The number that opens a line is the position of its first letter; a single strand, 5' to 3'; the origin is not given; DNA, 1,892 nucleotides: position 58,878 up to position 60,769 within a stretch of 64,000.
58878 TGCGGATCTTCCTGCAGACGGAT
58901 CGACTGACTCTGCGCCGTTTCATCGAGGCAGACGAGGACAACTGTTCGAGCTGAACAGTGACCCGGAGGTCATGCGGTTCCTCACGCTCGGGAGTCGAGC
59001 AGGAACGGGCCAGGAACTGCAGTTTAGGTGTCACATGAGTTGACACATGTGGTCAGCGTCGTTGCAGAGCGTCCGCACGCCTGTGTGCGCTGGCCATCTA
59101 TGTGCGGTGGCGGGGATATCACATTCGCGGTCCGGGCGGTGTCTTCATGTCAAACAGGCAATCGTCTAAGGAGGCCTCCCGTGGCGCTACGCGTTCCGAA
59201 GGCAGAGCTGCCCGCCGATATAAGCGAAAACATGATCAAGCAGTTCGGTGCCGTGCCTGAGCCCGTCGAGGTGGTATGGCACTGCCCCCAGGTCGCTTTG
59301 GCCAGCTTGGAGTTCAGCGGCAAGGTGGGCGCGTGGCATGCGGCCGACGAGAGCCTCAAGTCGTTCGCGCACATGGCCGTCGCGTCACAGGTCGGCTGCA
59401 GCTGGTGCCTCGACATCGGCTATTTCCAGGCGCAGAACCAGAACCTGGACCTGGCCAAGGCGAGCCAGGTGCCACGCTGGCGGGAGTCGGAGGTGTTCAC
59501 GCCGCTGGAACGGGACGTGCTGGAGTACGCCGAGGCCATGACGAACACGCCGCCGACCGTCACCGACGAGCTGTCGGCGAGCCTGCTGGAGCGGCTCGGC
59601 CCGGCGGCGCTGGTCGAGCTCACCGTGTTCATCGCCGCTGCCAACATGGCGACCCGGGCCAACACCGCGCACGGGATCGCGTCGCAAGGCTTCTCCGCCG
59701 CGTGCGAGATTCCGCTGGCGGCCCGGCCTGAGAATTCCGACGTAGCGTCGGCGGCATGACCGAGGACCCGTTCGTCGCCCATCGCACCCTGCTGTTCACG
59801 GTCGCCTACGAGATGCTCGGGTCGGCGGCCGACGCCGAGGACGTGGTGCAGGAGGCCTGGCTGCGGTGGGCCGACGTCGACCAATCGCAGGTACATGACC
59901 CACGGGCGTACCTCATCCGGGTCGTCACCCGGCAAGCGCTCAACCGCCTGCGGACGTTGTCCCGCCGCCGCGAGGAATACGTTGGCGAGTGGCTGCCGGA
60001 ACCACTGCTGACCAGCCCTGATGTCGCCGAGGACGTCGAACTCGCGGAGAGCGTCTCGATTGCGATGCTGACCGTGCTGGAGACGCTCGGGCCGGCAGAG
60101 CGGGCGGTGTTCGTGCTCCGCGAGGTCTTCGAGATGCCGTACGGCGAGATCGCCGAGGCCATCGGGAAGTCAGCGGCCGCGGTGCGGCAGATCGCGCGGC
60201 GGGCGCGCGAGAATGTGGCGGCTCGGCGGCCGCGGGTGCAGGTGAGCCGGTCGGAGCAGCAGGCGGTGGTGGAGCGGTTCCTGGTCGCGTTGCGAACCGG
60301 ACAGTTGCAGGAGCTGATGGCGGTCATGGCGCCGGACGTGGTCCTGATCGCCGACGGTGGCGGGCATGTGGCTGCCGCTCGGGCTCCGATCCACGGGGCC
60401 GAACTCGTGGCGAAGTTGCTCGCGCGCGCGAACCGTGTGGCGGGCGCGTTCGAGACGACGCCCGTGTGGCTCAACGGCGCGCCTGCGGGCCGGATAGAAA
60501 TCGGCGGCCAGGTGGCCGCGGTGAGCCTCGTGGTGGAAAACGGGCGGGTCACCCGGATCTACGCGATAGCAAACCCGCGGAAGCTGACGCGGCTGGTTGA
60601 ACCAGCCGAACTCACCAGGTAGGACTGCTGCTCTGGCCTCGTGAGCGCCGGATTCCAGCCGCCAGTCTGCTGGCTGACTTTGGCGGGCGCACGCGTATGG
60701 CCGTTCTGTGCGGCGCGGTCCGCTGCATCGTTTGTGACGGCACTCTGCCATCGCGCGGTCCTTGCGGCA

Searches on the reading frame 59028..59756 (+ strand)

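Call 3: search_protein_families(library=pfam, proteins=[window:59028-59756:+], max_evalue=0.01)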
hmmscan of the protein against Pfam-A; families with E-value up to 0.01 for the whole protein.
window:59028-59756:+ (243 aa): 1 family
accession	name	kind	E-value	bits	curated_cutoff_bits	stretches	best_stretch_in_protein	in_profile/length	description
PF02627.25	CMD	-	0.00028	21.3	23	1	89-170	3-84/84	Carboxymuconolactone decarboxylase family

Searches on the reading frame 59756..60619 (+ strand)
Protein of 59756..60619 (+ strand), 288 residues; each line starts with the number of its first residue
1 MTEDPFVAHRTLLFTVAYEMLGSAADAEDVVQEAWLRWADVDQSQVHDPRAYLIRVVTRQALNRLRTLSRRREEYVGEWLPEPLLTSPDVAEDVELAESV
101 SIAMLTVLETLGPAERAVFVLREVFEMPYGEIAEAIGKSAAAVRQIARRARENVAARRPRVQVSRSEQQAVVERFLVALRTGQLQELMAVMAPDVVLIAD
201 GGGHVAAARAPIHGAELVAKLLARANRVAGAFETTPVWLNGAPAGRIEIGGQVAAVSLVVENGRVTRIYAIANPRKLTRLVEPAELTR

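Call 3: search_protein_families(library=pfam, proteins=[window:59756-60619:+], max_evalue=0.01)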
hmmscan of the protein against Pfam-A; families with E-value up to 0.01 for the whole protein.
window:59756-60619:+ (288 aa): 4 families
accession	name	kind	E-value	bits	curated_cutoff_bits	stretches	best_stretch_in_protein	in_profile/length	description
PF04542.20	Sigma70_r2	-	4.6e-15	55.6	24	1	8-70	4-70/71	Sigma-70 region 2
PF08281.18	Sigma70_r4_2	-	2.1e-12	46.9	25.7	1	103-152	3-52/54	Sigma-70, region 4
PF04545.22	Sigma70_r4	-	2.1e-08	34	24.1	1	107-153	1-47/50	Sigma-70, region 4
PF12680.13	SnoaL_2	-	0.00063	20.7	27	1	172-235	1-56/102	SnoaL-like domain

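Call 4: search_protein_families(library=ncbifam, proteins=[window:59756-60619:+], max_evalue=0.01)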
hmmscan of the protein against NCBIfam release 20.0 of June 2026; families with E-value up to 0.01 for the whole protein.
window:59756-60619:+ (288 aa): 65 families (the best 25 are shown)
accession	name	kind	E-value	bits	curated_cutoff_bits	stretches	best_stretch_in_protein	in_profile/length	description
TIGR02957.1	SigX4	subfamily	1.8e-101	339.1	323.25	1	6-280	3-280/281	RNA polymerase sigma-70 factor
NF007214.0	PRK09636.1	subfamily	3e-92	308.9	271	1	3-280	7-289/293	RNA polymerase sigma factor SigJ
NF007213.0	PRK09635.1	equivalog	6.8e-49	166.6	317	1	7-278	12-281/290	RNA polymerase sigma factor SigI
NF006089.0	PRK08241.1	subfamily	1.1e-28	100.3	240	1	7-245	29-292/343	RNA polymerase subunit sigma-70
TIGR02960.1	SigX5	hypoth_equivalog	3.7e-24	85.5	264.75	2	86-245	118-277/322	RNA polymerase sigma-70 factor, TIGR02960 family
TIGR02937.1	sigma70-ECF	superfamily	3.8e-23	81.9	42.9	1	7-154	8-161/165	sigma-70 family RNA polymerase sigma factor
TIGR02983.1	SigE-fam_strep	subfamily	4.1e-20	72.3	141.55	1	7-156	13-156/162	SigE family RNA polymerase sigma factor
NF058625.1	sigma_PG0214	equivalog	1.6e-19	70.2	130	1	7-155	11-158/170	GFO_1088 family ECF-type sigma factor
TIGR02985.1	Sig70_bacteroi1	subfamily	7.6e-15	55.5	126.4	1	6-153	7-157/162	RNA polymerase sigma-70 factor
NF009190.0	PRK12538.1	equivalog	3e-12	46.7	303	1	13-156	76-217/233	RNA polymerase sigma factor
NF007229.0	PRK09647.1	equivalog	4.5e-12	45.8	265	1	8-159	52-203/220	RNA polymerase sigma factor SigE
NF005448.0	PRK07037.1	equivalog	6.7e-12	45.3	190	1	4-154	16-167/186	RNA polymerase factor sigma-70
NF008888.0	PRK11922.1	equivalog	1.5e-11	44.4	204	1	9-153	39-191/231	RNA polymerase sigma factor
TIGR02989.1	Sig-70_gvs1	subfamily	1.8e-11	44.2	124.55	1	6-154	7-154/158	RNA polymerase sigma-70 factor, Rhodopirellula/Verrucomicrobium family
NF009179.0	PRK12527.1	equivalog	5.1e-11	42.9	162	1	18-149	13-144/159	RNA polymerase sigma factor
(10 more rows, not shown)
